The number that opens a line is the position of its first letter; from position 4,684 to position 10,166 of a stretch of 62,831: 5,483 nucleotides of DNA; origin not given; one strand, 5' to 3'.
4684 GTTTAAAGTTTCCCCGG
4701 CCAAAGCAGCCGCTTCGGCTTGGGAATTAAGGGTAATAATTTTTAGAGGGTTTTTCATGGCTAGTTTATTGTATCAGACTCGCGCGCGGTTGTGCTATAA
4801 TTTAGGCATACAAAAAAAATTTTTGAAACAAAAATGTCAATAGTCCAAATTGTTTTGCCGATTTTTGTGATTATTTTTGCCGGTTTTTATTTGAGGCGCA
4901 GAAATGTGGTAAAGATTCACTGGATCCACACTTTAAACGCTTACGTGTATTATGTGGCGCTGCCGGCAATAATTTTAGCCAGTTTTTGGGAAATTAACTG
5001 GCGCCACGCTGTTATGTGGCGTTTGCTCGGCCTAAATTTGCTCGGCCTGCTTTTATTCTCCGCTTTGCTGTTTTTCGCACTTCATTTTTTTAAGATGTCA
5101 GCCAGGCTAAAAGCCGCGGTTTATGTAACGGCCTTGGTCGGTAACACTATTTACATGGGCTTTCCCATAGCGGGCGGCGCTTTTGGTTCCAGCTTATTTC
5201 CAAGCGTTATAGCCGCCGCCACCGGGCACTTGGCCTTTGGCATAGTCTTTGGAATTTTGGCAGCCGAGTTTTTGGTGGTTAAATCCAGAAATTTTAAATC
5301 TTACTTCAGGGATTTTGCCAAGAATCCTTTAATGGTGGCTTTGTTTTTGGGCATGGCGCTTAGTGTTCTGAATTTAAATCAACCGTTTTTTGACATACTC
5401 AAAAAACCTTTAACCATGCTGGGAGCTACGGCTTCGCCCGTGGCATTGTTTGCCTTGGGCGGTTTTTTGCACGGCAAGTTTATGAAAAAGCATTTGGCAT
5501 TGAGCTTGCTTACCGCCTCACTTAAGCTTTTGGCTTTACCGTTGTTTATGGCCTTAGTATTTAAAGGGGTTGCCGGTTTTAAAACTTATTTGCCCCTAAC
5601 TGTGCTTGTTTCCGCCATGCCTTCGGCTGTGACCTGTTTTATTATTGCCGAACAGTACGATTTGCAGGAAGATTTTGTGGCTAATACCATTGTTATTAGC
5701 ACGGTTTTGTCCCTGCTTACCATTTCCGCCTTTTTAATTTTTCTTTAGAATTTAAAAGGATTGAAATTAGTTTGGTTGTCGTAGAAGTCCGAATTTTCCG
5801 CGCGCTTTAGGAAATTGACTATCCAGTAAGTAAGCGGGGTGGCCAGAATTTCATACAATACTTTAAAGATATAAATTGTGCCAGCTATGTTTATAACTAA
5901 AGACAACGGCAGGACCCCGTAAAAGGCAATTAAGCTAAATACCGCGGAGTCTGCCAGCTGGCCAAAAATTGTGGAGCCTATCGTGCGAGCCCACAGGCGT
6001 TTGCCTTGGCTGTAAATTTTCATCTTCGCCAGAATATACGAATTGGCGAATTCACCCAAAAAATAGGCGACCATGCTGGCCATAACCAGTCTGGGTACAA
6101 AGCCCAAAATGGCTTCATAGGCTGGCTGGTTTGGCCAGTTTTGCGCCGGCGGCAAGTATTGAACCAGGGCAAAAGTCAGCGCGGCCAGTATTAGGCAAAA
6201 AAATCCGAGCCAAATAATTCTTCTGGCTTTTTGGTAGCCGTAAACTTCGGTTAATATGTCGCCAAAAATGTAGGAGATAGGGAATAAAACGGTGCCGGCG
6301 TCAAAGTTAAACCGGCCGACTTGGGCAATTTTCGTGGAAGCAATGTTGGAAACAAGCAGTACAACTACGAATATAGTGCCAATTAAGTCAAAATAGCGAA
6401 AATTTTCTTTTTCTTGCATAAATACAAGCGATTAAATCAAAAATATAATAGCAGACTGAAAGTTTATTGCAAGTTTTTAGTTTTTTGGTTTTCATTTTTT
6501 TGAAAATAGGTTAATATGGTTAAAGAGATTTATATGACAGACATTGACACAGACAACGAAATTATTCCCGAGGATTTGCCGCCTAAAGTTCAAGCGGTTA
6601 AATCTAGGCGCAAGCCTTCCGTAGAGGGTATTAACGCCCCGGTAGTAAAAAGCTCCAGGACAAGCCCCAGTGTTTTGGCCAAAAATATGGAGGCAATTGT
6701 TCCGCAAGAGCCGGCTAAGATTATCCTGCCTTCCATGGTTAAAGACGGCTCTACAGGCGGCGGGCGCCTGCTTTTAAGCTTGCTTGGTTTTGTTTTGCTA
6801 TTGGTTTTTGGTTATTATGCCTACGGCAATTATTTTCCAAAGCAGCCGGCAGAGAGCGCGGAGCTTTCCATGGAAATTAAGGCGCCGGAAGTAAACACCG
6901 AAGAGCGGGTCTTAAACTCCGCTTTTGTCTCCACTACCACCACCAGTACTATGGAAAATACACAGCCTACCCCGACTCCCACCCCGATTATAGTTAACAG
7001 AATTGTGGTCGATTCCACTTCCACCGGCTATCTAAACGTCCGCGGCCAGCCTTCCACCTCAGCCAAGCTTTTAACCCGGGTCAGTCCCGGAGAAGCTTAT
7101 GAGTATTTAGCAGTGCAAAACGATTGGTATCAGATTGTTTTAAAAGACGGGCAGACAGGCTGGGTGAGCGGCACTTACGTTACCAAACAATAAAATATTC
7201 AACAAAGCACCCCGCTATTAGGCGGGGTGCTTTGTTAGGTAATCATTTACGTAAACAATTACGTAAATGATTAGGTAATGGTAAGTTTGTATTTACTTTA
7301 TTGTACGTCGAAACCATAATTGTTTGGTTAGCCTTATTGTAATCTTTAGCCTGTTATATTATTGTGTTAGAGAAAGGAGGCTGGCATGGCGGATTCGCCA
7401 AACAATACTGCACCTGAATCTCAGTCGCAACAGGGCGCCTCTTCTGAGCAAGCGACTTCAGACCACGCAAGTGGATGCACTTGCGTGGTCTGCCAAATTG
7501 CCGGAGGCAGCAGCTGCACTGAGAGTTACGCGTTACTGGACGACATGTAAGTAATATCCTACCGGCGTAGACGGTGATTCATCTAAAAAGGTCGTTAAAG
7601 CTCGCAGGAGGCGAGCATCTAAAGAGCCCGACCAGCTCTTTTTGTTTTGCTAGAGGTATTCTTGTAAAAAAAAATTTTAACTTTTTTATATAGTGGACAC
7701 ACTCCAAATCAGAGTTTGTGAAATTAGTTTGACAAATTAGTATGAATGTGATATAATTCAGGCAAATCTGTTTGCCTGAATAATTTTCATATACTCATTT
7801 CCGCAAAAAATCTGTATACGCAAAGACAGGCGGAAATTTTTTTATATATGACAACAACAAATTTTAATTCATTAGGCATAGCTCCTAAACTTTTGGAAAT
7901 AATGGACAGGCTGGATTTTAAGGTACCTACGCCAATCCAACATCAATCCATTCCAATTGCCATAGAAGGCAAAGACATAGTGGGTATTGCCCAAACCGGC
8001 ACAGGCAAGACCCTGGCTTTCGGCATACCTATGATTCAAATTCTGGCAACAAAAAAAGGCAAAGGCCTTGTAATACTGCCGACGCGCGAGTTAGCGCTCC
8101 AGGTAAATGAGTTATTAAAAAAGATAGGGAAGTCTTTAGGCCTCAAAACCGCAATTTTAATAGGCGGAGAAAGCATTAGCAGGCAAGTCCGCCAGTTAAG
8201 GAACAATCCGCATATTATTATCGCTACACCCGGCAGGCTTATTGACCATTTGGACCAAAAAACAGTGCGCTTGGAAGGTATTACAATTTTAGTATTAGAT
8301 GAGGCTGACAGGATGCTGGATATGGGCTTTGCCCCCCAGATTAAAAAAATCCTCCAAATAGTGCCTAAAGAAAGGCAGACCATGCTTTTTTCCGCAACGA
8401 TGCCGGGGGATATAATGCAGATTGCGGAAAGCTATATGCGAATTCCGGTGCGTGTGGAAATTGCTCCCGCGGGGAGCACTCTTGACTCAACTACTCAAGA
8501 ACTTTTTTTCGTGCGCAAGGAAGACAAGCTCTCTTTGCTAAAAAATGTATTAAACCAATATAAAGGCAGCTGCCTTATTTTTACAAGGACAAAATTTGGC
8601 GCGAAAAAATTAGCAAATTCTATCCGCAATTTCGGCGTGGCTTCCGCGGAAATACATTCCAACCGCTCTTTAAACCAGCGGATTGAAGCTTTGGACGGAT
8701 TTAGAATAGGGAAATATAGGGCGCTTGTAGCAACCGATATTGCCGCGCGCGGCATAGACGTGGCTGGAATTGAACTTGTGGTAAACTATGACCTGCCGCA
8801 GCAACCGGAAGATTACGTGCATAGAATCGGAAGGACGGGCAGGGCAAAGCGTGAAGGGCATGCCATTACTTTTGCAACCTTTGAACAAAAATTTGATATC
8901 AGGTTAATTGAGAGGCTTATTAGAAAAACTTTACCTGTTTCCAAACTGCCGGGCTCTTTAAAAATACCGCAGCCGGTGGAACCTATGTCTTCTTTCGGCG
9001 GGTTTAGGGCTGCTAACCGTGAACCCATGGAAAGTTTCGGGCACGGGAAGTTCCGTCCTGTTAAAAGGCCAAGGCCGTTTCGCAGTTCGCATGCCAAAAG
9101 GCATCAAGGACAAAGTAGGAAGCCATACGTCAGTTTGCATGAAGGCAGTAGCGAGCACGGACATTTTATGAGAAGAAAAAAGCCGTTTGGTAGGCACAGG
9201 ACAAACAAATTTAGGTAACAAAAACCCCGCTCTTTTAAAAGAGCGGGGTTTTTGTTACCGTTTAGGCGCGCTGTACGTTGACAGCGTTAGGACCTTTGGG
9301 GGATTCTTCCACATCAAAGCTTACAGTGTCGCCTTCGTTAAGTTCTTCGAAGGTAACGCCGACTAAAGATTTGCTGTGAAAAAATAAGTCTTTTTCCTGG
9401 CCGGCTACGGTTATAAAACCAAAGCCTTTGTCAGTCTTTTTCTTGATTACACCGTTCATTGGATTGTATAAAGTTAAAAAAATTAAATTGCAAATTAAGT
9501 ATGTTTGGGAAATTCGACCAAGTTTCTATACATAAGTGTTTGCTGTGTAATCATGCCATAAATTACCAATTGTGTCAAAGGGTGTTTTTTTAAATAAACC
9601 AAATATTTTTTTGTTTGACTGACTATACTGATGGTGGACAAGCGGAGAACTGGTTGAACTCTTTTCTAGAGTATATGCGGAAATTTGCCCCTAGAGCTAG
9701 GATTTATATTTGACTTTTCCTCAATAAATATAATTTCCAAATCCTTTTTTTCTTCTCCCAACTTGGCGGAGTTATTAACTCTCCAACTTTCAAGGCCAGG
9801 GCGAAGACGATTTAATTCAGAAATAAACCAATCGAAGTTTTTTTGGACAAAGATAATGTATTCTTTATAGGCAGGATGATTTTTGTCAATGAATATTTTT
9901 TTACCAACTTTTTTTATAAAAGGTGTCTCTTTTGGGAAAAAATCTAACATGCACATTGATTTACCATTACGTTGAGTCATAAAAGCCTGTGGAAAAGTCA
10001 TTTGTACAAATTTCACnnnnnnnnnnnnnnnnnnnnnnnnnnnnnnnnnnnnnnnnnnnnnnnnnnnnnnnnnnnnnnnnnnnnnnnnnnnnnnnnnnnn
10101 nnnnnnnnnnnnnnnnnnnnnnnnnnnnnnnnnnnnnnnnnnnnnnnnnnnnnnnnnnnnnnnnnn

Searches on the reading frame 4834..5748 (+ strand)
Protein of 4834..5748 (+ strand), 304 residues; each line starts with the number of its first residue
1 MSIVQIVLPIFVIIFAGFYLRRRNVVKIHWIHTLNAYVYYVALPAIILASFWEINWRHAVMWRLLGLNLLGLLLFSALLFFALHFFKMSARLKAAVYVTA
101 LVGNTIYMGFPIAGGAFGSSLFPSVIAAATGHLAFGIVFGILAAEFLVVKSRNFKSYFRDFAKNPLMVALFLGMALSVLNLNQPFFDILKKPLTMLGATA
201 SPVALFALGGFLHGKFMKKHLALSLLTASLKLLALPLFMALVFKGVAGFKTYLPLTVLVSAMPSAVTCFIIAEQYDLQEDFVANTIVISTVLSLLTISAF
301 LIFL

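Call 11: search_protein_families(library=ncbifam, proteins=[window:4834-5748:+])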
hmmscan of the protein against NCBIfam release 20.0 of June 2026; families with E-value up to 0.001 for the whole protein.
window:4834-5748:+ (304 aa): 2 families
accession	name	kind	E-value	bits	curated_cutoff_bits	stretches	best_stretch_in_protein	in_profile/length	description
TIGR00946.1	2a69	subfamily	6.2e-25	88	246.05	1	2-304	5-334/336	auxin efflux carrier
NF007384.0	PRK09903.1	equivalog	1.7e-06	27.6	404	1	7-296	9-301/314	transporter YfdV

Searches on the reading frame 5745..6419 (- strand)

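Call 11: search_protein_families(library=ncbifam, proteins=[window:5745-6419:-])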
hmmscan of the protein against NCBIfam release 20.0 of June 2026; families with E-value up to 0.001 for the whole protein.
window:5745-6419:- (224 aa): 2 families
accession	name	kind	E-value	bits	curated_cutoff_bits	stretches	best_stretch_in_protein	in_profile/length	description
TIGR00697.1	TIGR00697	equivalog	6.5e-39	133.8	50.95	1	16-206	8-200/201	queuosine precursor transporter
NF008406.0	PRK11212.1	equivalog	4.5e-15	55.8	252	1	10-206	13-207/221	7-cyano-7-deazaguanine/7-aminomethyl-7-deazaguanine transporter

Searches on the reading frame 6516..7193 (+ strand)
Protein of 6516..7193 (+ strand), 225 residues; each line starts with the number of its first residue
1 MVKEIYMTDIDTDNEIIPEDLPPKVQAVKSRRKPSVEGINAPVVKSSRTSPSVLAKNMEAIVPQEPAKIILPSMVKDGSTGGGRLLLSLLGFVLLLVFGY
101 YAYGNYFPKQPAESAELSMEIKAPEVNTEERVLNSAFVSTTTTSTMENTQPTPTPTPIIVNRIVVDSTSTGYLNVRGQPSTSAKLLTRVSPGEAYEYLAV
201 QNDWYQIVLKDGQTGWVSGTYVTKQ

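Call 11: search_protein_families(library=ncbifam, proteins=[window:6516-7193:+])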
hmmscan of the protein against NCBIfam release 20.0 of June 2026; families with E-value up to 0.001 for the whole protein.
window:6516-7193:+ (225 aa): 3 families
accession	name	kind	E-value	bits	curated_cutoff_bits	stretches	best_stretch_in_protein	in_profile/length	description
TIGR04211.1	SH3_and_anchor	equivalog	1.2e-07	31.5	65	1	172-225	7-61/198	TIGR04211 family SH3 domain-containing protein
NF040678.1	EntFM_CwpFM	equivalog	3.3e-06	26.4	720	1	165-222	217-273/430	enterotoxin EntFM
NF040670.1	wall_bind_EntA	exception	0.00026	20.5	560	0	169-221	29-80/291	cell wall-binding protein EntA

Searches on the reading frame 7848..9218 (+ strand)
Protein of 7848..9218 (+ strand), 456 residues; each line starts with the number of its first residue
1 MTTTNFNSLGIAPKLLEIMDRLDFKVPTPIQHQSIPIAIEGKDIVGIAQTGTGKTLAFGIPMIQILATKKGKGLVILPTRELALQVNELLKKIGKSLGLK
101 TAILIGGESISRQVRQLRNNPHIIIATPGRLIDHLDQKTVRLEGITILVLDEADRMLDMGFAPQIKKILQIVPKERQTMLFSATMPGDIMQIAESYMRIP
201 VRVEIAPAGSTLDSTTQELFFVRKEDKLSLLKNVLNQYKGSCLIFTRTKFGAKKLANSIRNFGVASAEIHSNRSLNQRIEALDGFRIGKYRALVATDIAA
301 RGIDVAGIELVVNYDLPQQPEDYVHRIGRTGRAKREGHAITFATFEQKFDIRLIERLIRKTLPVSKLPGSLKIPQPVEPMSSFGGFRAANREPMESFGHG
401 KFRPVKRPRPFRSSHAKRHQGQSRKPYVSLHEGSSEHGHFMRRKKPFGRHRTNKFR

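Call 11: search_protein_families(library=ncbifam, proteins=[window:7848-9218:+])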
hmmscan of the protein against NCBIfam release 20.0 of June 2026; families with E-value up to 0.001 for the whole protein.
window:7848-9218:+ (456 aa): 35 families (the best 25 are shown)
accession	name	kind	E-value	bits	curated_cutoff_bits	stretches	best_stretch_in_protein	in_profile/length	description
NF053631.1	RNA_helic_CshA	equivalog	1.9e-121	406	646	1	6-368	1-366/434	degradosome RNA helicase CshA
NF007882.0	PRK10590.1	equivalog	1.7e-108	363.5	743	1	5-432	2-436/456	ATP-dependent RNA helicase RhlE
NF008744.0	PRK11776.1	equivalog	5.4e-107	358.2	524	1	2-368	2-371/460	ATP-dependent RNA helicase DbpA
NF053711.1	RNA_heli_RhlE1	exception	5.8e-100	335.1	750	1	5-365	2-370/434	RNA helicase RhlE1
NF053710.1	RNA_heli_RhlE2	exception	7.2e-99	331.9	925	1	5-364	2-374/635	RNA helicase RhlE2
NF053636.1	DDHlcsCsdAPsy1082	equivalog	4.9e-94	315.7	890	1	5-401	4-404/512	DEAD/DEAH box helicase CsdA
NF002340.1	PRK01297.1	equivalog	3e-91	306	564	1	4-360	1-370/372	ATP-dependent RNA helicase RhlB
NF008394.0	PRK11192.1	equivalog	8.2e-89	298.4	507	1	3-359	2-367/441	ATP-dependent RNA helicase SrmB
NF003419.0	PRK04837.1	equivalog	4.5e-88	295.8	588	1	1-367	6-384/424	ATP-dependent RNA helicase RhlB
NF008642.0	PRK11634.1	equivalog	3.4e-87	293.3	989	1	3-369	5-375/628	DEAD/DEAH family ATP-dependent RNA helicase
NF003390.0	PRK04537.1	equivalog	1.5e-78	265.3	732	1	2-398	7-415/572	ATP-dependent RNA helicase RhlB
NF010337.0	PRK13766.1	equivalog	5e-20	71.2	610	2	229-340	355-474/781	Hef nuclease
TIGR01389.1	recQ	equivalog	5.6e-18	64.7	640.2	1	30-360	17-342/591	DNA helicase RecQ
TIGR00614.1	recQ_fam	subfamily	5.7e-18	64.9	219.8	1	28-358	13-342/470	RecQ family ATP-dependent DNA helicase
TIGR04121.1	DEXH_lig_assoc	equivalog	7.9e-17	60.2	850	1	27-341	14-354/804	ligase-associated DNA damage response DEXH box helicase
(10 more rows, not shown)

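Call 13: find_encoding_contigs(protein=window:7848-9218:+, flank=10000, max_places=10)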
Protein window:7848-9218:+ (456 aa): no gene with exactly this product is on record in the collection.

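Call 14: find_homologous_proteins(query=window:7848-9218:+, max_evalue=1e-50)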
Query window:7848-9218:+ (456 aa): 8000 proteins with E <= 1e-50 among 8000 candidates; the best 120 are listed.
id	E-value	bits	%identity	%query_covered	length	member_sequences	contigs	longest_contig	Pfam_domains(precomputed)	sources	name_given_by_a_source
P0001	1.7e-298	1007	100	100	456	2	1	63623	PF00270.36,PF00271.38,PF04851.22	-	-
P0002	3.2e-209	713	72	100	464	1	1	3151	PF00270.36,PF00271.38,PF04851.22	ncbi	-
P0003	6.0e-207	706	71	100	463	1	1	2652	PF00270.36,PF00271.38,PF04851.22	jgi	jgi:ATP-dependent RNA helicase RhlE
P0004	1.8e-205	701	73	97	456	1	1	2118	PF00270.36,PF00271.38,PF04851.22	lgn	-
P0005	6.7e-200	682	71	98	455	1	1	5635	PF00270.36,PF00271.38,PF04851.22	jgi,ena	-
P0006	1.2e-194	665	67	99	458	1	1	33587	PF00270.36,PF00271.38,PF04851.22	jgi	jgi:ATP-dependent RNA helicase RhlE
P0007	2.1e-194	664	72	94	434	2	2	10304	PF00270.36,PF00271.38,PF04851.22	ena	-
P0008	3.1e-193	661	70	93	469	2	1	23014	PF00270.36,PF00271.38,PF04851.22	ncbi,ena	-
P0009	4.3e-191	653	67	99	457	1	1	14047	PF00270.36,PF00271.38,PF04851.22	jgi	jgi:ATP-dependent RNA helicase RhlE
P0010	5.5e-190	650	69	93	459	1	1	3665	PF00270.36,PF00271.38,PF04851.22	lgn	-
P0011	3.0e-189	647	72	91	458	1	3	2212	PF00270.36,PF00271.38,PF04851.22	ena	-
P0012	6.7e-188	643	69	93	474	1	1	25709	PF00270.36,PF00271.38,PF04851.22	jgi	jgi:ATP-dependent RNA helicase RhlE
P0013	7.5e-187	639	68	93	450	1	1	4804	PF00270.36,PF00271.38,PF04851.22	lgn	-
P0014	3.0e-186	637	66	96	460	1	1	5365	PF00270.36,PF00271.38,PF04851.22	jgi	jgi:ATP-dependent RNA helicase RhlE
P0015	5.4e-185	633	69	92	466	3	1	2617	PF00270.36,PF00271.38,PF04851.22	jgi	-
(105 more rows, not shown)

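Call 23: find_encoding_contigs(protein=P0008, flank=10000, max_places=3)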
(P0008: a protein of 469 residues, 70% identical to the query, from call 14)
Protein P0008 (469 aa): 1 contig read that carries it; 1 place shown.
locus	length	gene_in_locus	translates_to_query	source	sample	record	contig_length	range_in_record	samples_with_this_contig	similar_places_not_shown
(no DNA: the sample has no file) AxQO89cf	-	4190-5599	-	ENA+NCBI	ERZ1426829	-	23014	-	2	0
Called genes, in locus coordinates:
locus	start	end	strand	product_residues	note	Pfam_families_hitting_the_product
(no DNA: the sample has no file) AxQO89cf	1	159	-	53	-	?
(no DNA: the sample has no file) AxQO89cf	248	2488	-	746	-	PF01138:RNase_PH, PF03725:RNase_PH_C, PF03726:PNPase (weak), PF01138:RNase_PH, PF00013:KH_1, PF00575:S1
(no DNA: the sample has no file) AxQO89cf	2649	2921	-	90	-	PF00312:Ribosomal_S15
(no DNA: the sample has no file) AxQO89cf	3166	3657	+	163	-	-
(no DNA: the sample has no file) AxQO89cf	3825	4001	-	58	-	-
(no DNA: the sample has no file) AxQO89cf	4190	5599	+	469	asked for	PF00270:DEAD, PF04851:ResIII, PF00271:Helicase_C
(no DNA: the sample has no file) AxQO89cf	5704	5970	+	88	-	-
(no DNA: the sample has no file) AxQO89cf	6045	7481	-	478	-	PF00479:G6PD_N, PF02781:G6PD_C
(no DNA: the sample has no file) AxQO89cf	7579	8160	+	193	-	PF04542:Sigma70_r2, PF08281:Sigma70_r4_2, PF04545:Sigma70_r4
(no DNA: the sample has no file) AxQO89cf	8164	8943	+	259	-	-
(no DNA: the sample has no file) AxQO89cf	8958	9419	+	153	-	PF04205:FMN_bind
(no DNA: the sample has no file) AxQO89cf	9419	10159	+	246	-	PF02424:ApbE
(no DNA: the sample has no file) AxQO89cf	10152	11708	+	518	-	PF03116:NQR2_RnfD_RnfE (faint), PF00175:NAD_binding_1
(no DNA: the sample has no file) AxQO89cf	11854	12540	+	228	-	PF01479:S4, PF00849:PseudoU_synth_2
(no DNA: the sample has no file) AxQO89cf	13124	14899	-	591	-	PF00664:ABC_membrane, PF00005:ABC_tran, PF02463:SMC_N (faint)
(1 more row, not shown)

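Call 24: find_encoding_contigs(protein=P0006, flank=10000, max_places=3)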
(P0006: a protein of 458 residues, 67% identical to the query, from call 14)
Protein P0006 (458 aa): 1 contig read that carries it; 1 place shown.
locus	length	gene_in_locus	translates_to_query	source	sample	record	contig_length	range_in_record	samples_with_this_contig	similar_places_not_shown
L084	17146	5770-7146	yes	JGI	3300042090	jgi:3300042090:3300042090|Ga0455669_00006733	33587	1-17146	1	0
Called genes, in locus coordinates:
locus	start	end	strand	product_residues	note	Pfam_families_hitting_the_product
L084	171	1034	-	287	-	-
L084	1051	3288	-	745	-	PF01138:RNase_PH, PF03725:RNase_PH_C, PF03726:PNPase (weak), PF01138:RNase_PH, PF00013:KH_1, PF00575:S1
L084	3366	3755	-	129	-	PF00072:Response_reg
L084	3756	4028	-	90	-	PF00312:Ribosomal_S15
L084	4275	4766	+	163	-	-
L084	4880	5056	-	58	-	-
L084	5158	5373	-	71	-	PF10049:DUF2283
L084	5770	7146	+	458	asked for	PF00270:DEAD, PF04851:ResIII (weak), PF00271:Helicase_C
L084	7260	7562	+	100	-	-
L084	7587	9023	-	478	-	PF00479:G6PD_N, PF02781:G6PD_C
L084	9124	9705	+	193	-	PF04542:Sigma70_r2, PF08281:Sigma70_r4_2, PF04545:Sigma70_r4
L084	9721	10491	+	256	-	-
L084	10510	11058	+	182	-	PF04205:FMN_bind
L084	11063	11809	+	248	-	PF02424:ApbE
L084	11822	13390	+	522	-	PF00175:NAD_binding_1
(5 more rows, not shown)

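Call 25: find_encoding_contigs(protein=P0001, flank=10000, max_places=3)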
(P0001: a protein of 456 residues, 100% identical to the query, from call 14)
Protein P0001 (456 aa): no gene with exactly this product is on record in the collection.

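Call 66: find_encoding_contigs(protein=P0007, flank=10000, max_places=3)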
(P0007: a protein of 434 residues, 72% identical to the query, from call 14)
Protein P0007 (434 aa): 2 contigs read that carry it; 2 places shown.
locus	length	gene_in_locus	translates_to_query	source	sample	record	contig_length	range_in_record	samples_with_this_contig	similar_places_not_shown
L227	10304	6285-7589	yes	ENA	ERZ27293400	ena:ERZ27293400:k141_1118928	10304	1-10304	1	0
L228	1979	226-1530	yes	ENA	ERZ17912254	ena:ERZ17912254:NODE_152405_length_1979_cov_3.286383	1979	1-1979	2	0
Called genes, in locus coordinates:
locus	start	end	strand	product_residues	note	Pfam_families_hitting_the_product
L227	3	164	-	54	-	?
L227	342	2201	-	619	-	PF03485:Arg_tRNA_synt_N, PF00750:tRNA-synt_1d, PF05746:DALR_1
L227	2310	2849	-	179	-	PF20803:PaaX_M, PF09827:CRISPR_Cas2 (weak)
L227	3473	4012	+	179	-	PF13091:PLDc_2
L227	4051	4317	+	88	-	-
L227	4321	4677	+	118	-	-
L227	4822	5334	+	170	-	PF00300:His_Phos_1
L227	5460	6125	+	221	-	PF01551:Peptidase_M23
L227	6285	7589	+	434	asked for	PF00270:DEAD, PF04851:ResIII, PF00271:Helicase_C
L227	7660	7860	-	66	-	PF00313:CSD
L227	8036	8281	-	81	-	-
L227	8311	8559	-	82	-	PF04226:Transgly_assoc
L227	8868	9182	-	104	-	-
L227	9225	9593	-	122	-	PF02325:CCB3_YggT (weak)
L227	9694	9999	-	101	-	PF12840:HTH_20, PF01022:HTH_5, PF01047:MarR (weak), PF12802:MarR_2 (weak), PF13412:HTH_24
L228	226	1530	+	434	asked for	PF00270:DEAD, PF04851:ResIII, PF00271:Helicase_C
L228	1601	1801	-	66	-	PF00313:CSD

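Call 67: find_encoding_contigs(protein=P0005, flank=10000, max_places=3)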
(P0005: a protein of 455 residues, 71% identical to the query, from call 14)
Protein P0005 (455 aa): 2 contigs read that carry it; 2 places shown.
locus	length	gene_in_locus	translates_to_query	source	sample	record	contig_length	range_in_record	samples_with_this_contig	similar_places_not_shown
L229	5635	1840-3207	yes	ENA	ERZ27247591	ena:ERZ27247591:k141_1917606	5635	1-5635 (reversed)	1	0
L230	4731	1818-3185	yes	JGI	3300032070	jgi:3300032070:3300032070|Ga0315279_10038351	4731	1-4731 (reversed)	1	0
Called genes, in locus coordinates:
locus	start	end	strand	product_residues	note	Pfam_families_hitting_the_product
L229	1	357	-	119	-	?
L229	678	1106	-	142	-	PF01797:Y1_Tnp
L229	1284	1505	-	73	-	-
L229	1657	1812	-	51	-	-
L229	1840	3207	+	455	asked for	PF00270:DEAD, PF04851:ResIII, PF00271:Helicase_C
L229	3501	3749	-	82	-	-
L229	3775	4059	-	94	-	-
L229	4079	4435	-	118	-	PF02325:CCB3_YggT (weak)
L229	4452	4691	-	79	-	-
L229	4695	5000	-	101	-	PF12840:HTH_20 (weak), PF01022:HTH_5 (weak)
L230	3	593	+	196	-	?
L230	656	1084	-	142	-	PF01797:Y1_Tnp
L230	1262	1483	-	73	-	-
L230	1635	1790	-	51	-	-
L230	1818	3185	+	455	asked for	PF00270:DEAD, PF04851:ResIII, PF00271:Helicase_C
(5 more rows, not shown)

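Call 68: find_encoding_contigs(protein=P0002, flank=10000, max_places=3)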
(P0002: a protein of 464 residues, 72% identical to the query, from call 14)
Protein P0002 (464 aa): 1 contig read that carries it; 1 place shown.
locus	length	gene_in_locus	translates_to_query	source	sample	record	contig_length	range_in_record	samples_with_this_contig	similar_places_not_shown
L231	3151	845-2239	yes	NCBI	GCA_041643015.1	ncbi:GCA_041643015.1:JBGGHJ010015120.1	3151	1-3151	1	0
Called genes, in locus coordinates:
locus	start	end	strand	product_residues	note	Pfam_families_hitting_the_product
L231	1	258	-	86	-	?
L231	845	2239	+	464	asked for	PF00270:DEAD, PF04851:ResIII (weak), PF00271:Helicase_C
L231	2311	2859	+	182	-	-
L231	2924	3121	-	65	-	PF00313:CSD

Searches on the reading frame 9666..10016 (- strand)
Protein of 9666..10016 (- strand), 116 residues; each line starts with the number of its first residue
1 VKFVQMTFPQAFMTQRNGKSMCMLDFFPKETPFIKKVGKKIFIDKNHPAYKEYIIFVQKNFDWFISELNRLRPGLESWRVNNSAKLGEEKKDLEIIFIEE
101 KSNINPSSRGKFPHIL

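Call 11: search_protein_families(library=ncbifam, proteins=[window:9666-10016:-])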
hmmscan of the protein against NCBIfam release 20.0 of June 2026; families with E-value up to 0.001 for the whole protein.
window:9666-10016:- (116 aa): 0 families

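Call 41: search_protein_families(library=phrogs, proteins=[window:9666-10016:-], max_evalue=0.01)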
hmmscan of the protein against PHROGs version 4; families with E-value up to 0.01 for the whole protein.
window:9666-10016:- (116 aa): 0 families

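Call 64: search_protein_families(library=pfam, proteins=[window:9666-10016:-], max_evalue=1)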
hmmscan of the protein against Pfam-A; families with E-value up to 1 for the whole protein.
window:9666-10016:- (116 aa): 0 families

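Call 65: search_protein_families(library=ncbifam, proteins=[window:9666-10016:-], max_evalue=1)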
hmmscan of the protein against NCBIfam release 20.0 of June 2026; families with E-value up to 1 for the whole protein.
window:9666-10016:- (116 aa): 0 families

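Call 74: find_homologous_proteins(query=window:9666-10016:-, max_evalue=0.001)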
Query window:9666-10016:- (116 aa): 1 proteins with E <= 0.001 among 6 candidates.
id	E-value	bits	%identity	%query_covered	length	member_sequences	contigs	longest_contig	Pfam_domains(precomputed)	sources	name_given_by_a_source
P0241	2.0e-69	249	100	96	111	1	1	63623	-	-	-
